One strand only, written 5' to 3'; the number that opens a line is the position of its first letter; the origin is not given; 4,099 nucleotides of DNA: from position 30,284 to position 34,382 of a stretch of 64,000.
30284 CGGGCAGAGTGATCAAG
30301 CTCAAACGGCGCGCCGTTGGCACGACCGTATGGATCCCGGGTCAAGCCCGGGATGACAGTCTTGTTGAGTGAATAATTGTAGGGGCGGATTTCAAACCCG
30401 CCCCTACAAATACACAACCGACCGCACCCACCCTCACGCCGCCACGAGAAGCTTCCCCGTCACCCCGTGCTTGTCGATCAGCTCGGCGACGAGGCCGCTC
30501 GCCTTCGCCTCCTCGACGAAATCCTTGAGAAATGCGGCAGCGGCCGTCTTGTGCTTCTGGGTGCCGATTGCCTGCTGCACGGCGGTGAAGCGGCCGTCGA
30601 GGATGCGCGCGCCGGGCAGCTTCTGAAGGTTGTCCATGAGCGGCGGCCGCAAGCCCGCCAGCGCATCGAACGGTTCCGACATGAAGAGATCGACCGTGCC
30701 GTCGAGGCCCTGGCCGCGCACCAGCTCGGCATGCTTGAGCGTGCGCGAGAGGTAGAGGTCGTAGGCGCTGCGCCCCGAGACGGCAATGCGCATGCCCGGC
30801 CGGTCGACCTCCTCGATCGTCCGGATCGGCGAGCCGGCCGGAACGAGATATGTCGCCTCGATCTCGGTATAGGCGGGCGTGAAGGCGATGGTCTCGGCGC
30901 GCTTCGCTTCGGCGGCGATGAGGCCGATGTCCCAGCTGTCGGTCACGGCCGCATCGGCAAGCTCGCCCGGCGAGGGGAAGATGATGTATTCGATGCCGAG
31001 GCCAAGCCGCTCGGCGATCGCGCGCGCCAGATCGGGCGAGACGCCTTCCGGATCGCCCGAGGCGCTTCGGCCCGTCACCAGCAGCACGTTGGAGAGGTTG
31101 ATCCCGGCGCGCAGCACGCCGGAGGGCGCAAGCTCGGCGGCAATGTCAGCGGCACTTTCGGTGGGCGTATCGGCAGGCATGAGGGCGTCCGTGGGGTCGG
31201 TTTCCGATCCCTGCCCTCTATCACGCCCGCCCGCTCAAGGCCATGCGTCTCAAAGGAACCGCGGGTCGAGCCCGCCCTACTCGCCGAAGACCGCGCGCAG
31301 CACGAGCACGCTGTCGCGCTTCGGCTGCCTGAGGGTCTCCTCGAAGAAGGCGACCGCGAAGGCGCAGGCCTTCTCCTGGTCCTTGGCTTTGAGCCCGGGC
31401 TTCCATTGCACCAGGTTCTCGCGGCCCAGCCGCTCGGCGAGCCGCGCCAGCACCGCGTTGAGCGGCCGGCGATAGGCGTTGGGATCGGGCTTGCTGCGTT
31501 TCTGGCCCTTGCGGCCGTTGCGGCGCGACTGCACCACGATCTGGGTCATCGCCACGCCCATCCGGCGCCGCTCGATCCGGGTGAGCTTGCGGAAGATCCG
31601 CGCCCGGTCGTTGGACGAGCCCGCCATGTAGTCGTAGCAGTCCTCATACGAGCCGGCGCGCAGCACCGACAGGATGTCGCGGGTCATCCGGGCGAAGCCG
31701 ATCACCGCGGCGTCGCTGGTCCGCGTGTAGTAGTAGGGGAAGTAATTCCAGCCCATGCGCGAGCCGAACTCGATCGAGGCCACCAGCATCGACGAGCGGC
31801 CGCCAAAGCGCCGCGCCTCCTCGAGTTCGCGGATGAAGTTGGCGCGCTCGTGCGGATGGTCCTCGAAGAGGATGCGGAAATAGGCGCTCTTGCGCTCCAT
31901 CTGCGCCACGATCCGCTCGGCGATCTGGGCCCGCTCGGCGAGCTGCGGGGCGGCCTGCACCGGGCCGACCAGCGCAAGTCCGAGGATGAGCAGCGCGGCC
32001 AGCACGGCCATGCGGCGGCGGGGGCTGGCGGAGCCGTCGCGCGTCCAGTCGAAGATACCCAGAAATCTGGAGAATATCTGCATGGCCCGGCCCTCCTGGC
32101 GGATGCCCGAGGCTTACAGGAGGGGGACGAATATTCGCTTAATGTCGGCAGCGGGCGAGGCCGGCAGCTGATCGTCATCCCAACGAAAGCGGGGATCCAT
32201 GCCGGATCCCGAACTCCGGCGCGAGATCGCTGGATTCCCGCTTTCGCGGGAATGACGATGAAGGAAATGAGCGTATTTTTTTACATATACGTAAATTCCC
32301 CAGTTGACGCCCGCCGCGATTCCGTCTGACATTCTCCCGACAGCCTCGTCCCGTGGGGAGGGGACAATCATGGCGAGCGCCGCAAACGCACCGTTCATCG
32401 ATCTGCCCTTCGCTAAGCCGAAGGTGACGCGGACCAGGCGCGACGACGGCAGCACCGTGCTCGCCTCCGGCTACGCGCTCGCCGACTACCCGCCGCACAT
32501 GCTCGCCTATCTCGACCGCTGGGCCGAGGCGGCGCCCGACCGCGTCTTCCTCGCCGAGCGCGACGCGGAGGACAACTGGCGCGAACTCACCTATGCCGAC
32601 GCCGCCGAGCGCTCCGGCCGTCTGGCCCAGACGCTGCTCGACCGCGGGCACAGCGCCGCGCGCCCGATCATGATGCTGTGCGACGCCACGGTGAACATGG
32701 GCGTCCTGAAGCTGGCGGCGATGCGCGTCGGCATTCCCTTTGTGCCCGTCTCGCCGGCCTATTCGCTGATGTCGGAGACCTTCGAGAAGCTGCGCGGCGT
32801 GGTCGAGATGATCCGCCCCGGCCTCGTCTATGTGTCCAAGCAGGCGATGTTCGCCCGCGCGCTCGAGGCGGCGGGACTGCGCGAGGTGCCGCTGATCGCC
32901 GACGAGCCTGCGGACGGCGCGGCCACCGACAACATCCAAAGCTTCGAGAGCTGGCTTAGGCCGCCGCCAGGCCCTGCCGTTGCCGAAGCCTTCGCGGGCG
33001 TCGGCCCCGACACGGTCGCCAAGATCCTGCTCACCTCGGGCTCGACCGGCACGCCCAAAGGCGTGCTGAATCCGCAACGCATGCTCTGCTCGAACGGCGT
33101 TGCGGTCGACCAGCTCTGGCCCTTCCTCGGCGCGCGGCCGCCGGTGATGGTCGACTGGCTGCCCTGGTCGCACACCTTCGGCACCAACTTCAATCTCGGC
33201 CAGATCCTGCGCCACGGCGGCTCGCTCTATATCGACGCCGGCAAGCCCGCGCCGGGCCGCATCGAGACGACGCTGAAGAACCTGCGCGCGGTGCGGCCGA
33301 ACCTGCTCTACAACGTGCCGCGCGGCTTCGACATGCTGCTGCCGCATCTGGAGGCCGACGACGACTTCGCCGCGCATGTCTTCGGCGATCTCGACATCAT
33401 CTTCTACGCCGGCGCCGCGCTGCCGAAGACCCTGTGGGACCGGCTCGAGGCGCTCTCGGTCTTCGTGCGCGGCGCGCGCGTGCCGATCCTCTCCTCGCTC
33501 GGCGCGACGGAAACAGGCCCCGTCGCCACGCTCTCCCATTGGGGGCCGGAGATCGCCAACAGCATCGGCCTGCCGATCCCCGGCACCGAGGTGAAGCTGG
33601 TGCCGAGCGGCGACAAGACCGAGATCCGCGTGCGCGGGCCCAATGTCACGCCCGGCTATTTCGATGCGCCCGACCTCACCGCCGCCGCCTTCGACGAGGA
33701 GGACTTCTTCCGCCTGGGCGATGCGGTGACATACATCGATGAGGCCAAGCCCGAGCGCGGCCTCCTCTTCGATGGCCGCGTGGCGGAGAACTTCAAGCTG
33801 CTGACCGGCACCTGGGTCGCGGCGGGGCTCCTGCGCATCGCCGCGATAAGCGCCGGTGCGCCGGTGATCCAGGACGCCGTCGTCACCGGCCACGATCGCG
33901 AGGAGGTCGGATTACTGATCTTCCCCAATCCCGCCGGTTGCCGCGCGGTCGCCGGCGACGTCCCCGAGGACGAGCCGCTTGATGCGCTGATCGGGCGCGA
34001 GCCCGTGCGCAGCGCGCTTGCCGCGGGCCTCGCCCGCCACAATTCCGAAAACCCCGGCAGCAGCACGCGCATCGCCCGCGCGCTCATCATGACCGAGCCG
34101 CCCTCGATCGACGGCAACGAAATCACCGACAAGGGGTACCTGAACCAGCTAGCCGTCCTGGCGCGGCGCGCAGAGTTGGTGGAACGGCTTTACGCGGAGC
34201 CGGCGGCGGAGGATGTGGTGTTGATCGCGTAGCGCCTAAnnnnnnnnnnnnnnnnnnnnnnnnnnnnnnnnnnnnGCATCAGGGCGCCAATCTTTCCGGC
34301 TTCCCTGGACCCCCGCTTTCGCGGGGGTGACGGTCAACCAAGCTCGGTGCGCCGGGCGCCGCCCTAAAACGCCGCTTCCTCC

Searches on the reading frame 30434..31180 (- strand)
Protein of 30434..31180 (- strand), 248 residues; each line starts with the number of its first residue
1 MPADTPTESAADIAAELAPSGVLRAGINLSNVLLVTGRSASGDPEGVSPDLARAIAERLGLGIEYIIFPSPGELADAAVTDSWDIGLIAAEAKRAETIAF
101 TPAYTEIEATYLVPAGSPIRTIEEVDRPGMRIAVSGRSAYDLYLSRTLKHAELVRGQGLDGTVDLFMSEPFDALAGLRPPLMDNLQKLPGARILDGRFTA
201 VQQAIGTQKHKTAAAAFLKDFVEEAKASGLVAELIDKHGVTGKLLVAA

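Call 14: search_protein_families(library=pfam, proteins=[window:30434-31180:-], max_evalue=0.0001)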
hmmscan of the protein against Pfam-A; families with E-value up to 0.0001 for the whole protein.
window:30434-31180:- (248 aa): 1 family
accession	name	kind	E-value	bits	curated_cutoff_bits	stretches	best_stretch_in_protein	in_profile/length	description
PF00497.25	SBP_bac_3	-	1.9e-13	50.8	26.4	1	39-238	16-129/132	Bacterial extracellular solute-binding proteins, family 3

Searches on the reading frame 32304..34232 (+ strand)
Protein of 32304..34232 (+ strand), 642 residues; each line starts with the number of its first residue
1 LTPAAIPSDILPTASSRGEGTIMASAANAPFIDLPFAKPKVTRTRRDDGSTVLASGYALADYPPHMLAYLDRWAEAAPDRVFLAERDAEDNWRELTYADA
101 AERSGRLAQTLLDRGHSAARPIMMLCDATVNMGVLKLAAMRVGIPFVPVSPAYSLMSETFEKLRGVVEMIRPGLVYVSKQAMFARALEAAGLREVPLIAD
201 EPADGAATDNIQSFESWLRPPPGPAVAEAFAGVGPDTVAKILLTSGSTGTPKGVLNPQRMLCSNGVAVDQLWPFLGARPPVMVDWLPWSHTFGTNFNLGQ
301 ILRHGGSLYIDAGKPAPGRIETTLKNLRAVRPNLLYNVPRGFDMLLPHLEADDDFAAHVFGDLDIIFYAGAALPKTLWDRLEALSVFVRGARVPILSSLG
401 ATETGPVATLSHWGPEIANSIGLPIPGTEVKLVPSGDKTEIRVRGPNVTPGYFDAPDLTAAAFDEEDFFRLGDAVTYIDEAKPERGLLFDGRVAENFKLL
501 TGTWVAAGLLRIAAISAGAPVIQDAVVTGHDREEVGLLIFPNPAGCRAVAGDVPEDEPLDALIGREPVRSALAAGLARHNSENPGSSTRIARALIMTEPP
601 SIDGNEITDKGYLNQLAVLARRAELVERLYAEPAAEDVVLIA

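Call 14: search_protein_families(library=pfam, proteins=[window:32304-34232:+], max_evalue=0.0001)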
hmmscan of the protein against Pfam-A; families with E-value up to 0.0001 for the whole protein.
window:32304-34232:+ (642 aa): 2 families
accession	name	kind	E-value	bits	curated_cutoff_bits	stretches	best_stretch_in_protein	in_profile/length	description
PF00501.34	AMP-binding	-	6.2e-51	173.8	29.9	1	70-453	1-384/384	AMP-binding enzyme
PF23562.2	AMP-binding_C_3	-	1.8e-06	28.8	20.8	1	514-632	20-122/124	AMP-binding enzyme C-terminal domain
